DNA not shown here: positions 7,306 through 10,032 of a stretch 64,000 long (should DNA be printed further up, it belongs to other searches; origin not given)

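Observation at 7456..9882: Tri-domain lipid-headgroup enzyme: cytidylyltransferase + CDP-alcohol transferase-like + flippase-like domain in one 808-aa polypeptide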

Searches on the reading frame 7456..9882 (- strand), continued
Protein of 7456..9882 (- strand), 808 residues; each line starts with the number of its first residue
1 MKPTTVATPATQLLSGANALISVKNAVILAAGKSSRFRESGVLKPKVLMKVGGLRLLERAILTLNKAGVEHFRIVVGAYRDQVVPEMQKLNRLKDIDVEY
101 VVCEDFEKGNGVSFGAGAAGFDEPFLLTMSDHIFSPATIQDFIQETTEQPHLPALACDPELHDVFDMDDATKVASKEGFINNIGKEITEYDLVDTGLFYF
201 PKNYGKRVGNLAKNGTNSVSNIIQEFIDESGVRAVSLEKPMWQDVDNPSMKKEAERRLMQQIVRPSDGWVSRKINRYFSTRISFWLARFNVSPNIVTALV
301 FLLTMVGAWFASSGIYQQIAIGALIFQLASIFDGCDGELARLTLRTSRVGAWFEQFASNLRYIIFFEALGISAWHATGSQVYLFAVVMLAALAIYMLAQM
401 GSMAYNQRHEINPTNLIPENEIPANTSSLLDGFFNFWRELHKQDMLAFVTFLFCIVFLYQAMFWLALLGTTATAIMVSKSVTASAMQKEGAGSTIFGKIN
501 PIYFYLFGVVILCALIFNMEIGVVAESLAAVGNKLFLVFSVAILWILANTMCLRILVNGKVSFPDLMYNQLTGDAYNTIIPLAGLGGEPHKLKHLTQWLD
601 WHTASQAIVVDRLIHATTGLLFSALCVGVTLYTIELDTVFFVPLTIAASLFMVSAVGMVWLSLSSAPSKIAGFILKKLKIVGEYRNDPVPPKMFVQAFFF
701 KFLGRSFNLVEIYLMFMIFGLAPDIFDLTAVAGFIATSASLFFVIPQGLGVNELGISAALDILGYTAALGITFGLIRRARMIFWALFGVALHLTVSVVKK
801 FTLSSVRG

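Call 12: search_solved_structures(query=window:7456-9882:-, max_evalue=0.01, show_alignments=3)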
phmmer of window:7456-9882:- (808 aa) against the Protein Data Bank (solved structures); distinct sequences matched with E-value up to 0.01: 6.
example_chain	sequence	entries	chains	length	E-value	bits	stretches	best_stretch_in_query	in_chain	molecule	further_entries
4mnd_A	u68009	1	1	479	2.8e-40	141.6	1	21-406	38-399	CTP L-myo-inositol-1-phosphate cytidylyltransferase/CDP-L-myo-inositol myo-inositolphospho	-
4o6m_A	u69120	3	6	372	9.7e-20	73.7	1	266-402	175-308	AF2299, a CDP-alcohol phosphotransferase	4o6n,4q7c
4jd0_A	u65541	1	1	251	3.4e-18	68.6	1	23-261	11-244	Nucleotidyl transferase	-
2xme_A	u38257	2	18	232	1.8e-17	66.2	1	21-256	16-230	CTP-INOSITOL-1-PHOSPHATE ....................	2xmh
8hhd_A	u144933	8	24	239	8.4e-06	27.6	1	25-133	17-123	Nucleotidyl transferase | N-acetylmuramate alpha-1-phosphate uridylyltransferase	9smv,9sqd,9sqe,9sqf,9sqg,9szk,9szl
6pd1_A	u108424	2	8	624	0.0036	18.9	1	23-146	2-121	Nucleotidyl transferase/aminotransferase, class V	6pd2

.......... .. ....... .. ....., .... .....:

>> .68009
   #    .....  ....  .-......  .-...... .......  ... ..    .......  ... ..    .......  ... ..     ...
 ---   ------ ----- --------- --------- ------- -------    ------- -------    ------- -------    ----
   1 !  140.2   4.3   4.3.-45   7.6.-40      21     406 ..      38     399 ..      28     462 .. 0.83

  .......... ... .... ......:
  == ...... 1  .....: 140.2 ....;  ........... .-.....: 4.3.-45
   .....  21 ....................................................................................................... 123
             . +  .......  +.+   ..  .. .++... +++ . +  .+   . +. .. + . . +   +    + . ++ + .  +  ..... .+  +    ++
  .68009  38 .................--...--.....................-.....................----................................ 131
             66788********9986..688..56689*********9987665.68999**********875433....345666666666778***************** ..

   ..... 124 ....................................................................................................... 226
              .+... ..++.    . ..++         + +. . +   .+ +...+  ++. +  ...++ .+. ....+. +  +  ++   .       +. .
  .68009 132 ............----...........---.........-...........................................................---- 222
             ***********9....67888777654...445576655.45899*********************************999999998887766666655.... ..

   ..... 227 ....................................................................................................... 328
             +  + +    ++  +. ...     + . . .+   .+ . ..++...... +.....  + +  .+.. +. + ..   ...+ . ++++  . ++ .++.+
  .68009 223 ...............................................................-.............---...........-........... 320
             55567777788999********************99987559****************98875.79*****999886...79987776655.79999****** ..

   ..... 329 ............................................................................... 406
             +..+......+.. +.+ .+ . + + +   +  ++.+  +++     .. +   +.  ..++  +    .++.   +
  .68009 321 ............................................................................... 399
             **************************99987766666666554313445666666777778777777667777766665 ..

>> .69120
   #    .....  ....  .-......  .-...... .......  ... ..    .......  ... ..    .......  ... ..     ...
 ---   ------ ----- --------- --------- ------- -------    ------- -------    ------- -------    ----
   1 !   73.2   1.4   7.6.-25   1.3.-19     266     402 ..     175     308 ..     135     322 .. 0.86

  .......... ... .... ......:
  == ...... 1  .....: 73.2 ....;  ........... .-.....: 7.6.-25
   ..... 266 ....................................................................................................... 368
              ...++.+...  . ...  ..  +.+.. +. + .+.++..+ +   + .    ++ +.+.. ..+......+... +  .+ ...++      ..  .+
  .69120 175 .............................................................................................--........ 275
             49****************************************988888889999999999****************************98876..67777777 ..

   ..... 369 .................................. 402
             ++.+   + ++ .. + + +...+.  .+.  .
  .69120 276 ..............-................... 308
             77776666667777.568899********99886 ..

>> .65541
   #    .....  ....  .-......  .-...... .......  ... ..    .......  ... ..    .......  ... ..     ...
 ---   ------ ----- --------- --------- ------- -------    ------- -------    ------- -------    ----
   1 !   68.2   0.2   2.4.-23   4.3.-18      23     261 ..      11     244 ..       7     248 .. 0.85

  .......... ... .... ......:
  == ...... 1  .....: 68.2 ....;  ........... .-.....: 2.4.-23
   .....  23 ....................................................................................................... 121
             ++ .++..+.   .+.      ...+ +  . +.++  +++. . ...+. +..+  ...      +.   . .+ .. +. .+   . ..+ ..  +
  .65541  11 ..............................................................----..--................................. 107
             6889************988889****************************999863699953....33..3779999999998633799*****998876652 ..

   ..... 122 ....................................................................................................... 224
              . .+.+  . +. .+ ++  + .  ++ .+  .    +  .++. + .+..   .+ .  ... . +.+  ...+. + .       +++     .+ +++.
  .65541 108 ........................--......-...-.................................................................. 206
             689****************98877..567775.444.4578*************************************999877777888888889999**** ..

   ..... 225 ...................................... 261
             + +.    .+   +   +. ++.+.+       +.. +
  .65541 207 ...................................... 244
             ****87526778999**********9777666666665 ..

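Call 16: find_encoding_contigs(protein=P0057, flank=10000, max_places=3)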
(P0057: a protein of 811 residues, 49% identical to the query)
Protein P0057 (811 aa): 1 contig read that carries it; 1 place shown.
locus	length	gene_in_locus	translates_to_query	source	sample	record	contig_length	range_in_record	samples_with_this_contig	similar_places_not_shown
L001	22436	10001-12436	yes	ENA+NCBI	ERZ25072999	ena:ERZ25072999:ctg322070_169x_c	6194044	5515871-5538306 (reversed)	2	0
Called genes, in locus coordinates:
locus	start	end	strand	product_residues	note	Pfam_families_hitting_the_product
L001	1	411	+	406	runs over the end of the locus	PF28548:4TM_phosphoesterase, PF00149:Metallophos, PF12850:Metallophos_2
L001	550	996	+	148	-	-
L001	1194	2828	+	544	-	PF20094:GWxTD_dom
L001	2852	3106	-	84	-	-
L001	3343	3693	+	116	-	PF04993:TfoX_N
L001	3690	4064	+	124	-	PF08818:DUF1801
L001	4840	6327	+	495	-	PF06782:UPF0236 (faint)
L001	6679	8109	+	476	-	PF08309:LVIVD (faint), PF18962:Por_Secre_tail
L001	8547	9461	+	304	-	-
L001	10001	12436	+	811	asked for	PF00483:NTP_transferase, PF12804:NTP_transf_3, PF01066:CDP-OH_P_transf, PF03706:LPG_synthase_TM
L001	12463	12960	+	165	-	-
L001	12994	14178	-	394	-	PF01370:Epimerase, PF04321:RmlD_sub_bind, PF01073:3Beta_HSD, PF07993:NAD_binding_4 (faint), PF16363:GDP_Man_Dehyd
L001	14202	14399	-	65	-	-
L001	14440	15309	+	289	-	-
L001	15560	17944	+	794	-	PF18962:Por_Secre_tail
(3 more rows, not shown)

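Call 17: find_encoding_contigs(protein=P0112, flank=10000, max_places=3)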
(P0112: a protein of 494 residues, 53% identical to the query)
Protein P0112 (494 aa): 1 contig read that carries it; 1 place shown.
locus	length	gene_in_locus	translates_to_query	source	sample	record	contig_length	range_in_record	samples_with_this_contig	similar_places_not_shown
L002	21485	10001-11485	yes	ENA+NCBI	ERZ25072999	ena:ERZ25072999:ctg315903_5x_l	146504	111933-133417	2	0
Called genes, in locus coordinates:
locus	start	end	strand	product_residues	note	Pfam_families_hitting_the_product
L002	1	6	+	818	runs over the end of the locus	PF03065:Glyco_hydro_57, PF12055:DUF3536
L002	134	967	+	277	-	PF07719:TPR_2 (faint), PF13174:TPR_6 (faint), PF13525:YfiO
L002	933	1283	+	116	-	PF01192:RNA_pol_Rpb6 (faint)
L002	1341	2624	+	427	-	PF02441:Flavoprotein, PF04127:DFP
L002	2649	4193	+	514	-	PF00732:GMC_oxred_N, PF00890:FAD_binding_2 (faint), PF05199:GMC_oxred_C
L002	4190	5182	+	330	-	PF01408:GFO_IDH_MocA, PF22725:GFO_IDH_MocA_C3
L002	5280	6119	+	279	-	-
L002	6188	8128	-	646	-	PF00144:Beta-lactamase, PF17660:BTRD1 (weak)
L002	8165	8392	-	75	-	-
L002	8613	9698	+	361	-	PF03706:LPG_synthase_TM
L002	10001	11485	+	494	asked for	PF00483:NTP_transferase, PF12804:NTP_transf_3, PF01066:CDP-OH_P_transf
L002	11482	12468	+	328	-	PF03706:LPG_synthase_TM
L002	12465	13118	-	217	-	PF01195:Pept_tRNA_hydro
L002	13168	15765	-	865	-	PF02585:PIG-L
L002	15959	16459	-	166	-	PF13505:OMP_b-brl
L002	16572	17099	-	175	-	PF12867:DinB_2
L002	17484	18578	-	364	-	PF00404:Dockerin_1, PF18962:Por_Secre_tail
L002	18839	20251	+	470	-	-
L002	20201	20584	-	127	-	-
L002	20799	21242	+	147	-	PF00572:Ribosomal_L13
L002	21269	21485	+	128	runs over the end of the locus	PF00380:Ribosomal_S9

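Call 18: find_encoding_contigs(protein=P0010, flank=10000, max_places=2)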
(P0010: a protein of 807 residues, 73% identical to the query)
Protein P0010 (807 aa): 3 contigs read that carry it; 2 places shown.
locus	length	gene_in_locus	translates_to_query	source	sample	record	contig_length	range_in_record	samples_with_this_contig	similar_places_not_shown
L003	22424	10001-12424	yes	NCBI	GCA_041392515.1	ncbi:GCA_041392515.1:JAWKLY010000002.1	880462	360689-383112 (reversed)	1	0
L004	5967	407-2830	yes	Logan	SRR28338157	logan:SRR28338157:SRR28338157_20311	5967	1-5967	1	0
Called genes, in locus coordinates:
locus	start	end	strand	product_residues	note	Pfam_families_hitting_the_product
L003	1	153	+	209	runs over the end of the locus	PF01209:Ubie_methyltran (weak), PF05401:NodS, PF05891:Methyltransf_PK (weak), PF13489:Methyltransf_23, PF13847:Methyltransf_31, PF08241:Methyltransf_11, PF08242:Methyltransf_12, PF13649:Methyltransf_25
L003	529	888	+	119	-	-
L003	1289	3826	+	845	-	PF00128:Alpha-amylase (weak)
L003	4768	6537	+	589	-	-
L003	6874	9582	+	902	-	PF18962:Por_Secre_tail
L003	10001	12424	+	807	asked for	PF00483:NTP_transferase (faint), PF12804:NTP_transf_3, PF01066:CDP-OH_P_transf, PF03706:LPG_synthase_TM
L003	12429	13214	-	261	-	PF05154:TM2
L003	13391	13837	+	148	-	PF26622:DUF8199 (faint)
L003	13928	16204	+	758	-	PF13620:CarboxypepD_reg (weak), PF13715:CarbopepD_reg_2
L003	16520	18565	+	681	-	PF03169:OPT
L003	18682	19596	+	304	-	PF01261:AP_endonuc_2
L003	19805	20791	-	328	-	PF24827:AstE_AspA_cat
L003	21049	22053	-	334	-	PF02955:GSH-S_ATP, PF08443:RimK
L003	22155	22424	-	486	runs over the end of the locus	-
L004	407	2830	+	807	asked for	PF00483:NTP_transferase (faint), PF12804:NTP_transf_3, PF01066:CDP-OH_P_transf, PF03706:LPG_synthase_TM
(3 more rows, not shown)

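Call 19: find_encoding_contigs(protein=P0076, flank=10000, max_places=2)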
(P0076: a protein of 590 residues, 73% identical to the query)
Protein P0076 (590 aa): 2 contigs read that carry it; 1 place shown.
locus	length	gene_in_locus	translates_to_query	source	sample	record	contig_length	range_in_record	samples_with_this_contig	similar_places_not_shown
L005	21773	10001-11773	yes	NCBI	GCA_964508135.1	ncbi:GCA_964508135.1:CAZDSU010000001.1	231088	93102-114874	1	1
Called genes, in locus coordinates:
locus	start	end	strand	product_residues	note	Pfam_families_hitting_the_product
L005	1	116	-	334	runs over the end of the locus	PF00034:Cytochrom_C (faint), PF03150:CCP_MauG, PF21419:RoxA-like_Cyt-c (weak)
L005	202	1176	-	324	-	PF20243:MbnP, PF18962:Por_Secre_tail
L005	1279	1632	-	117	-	PF00403:HMA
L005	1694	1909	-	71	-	PF19335:HMBD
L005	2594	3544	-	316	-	PF08557:Lipid_DES, PF00487:FA_desaturase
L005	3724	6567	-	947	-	PF13620:CarboxypepD_reg, PF13715:CarbopepD_reg_2, PF14905:OMP_b-brl_3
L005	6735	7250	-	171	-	-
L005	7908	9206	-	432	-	-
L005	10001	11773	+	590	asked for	PF00483:NTP_transferase (weak), PF12804:NTP_transf_3, PF03706:LPG_synthase_TM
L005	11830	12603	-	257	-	PF05154:TM2, PF09851:SHOCT (weak)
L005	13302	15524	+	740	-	PF13620:CarboxypepD_reg, PF13715:CarbopepD_reg_2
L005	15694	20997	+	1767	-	PF00139:Lectin_legB (weak), PF18483:Lectin_L-type_dom, PF24312:Ig-like_POM152 (weak), PF24527:Ig-like_Pom152_9 (faint), PF13573:SprB, PF13585:CHU_C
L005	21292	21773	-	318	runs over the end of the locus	PF00291:PALP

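Call 20: find_encoding_contigs(protein=P0094, flank=10000, max_places=2)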
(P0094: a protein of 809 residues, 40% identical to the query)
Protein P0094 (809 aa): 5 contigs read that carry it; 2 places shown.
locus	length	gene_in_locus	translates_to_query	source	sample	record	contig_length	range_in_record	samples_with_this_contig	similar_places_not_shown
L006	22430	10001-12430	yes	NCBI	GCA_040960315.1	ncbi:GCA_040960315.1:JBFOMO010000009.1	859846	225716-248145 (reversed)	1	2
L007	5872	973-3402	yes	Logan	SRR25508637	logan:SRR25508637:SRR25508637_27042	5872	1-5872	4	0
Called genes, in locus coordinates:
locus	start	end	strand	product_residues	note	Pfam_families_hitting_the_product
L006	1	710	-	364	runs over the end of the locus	PF00266:Aminotran_5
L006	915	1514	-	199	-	-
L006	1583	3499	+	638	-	PF00890:FAD_binding_2, PF02910:Succ_DH_flav_C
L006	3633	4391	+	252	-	PF13085:Fer2_3, PF12838:Fer4_7 (weak), PF13183:Fer4_8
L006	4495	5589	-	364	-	PF13525:YfiO (faint), PF07719:TPR_2 (faint), PF13174:TPR_6 (faint), PF13181:TPR_8 (faint), PF13424:TPR_12 (faint), PF13428:TPR_14 (faint), PF00515:TPR_1 (faint), PF02643:DUF192, +2 more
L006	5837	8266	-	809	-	PF00521:DNA_topoisoIV, PF03989:DNA_gyraseA_C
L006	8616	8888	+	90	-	PF00216:Bac_DNA_binding, PF18291:HU-HIG (weak), PF18289:HU-CCDC81_euk_2 (weak)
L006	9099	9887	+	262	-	PF01026:TatD_DNase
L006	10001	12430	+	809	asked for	PF00483:NTP_transferase (weak), PF12804:NTP_transf_3, PF01066:CDP-OH_P_transf, PF03706:LPG_synthase_TM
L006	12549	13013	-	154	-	PF08899:DUF1844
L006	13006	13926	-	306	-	PF01379:Porphobil_deam, PF03900:Porphobil_deamC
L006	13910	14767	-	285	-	PF01048:PNP_UDP_1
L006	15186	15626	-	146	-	-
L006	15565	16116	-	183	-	PF01551:Peptidase_M23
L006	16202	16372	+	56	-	-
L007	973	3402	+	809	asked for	PF00483:NTP_transferase (weak), PF12804:NTP_transf_3, PF01066:CDP-OH_P_transf, PF03706:LPG_synthase_TM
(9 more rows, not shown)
